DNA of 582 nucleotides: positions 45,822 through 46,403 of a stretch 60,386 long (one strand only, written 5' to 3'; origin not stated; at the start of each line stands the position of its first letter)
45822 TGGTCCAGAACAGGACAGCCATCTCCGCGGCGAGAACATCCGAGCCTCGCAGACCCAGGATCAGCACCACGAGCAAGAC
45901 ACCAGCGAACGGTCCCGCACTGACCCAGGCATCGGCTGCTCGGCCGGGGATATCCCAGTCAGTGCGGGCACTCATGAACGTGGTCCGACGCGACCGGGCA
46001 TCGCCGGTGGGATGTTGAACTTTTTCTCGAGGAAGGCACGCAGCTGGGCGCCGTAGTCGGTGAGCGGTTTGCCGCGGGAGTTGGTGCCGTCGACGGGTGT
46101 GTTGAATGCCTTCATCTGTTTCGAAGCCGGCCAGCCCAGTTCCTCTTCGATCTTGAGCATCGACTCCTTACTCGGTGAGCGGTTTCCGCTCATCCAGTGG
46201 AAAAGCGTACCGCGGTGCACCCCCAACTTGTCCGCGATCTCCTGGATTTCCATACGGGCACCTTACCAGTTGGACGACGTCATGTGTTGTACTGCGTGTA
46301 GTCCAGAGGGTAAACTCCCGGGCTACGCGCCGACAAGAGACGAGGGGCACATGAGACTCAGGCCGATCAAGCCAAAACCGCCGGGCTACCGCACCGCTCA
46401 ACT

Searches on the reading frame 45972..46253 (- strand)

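Call 42: search_protein_families(library=pfam, proteins=[window:45972-46253:-], max_evalue=0.01)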
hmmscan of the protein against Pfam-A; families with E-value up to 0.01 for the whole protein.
window:45972-46253:- (93 aa): 3 families
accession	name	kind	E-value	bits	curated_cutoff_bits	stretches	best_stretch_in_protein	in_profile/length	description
PF01381.28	HTH_3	-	1.8e-07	31.5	23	1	3-40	12-49/55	Helix-turn-helix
PF13384.12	HTH_23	-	0.0022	18.2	24.6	1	3-21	20-38/50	Homeodomain-like domain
PF07022.19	Phage_CI_repr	-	0.0074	17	22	0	4-41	16-52/65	Bacteriophage CI repressor helix-turn-helix domain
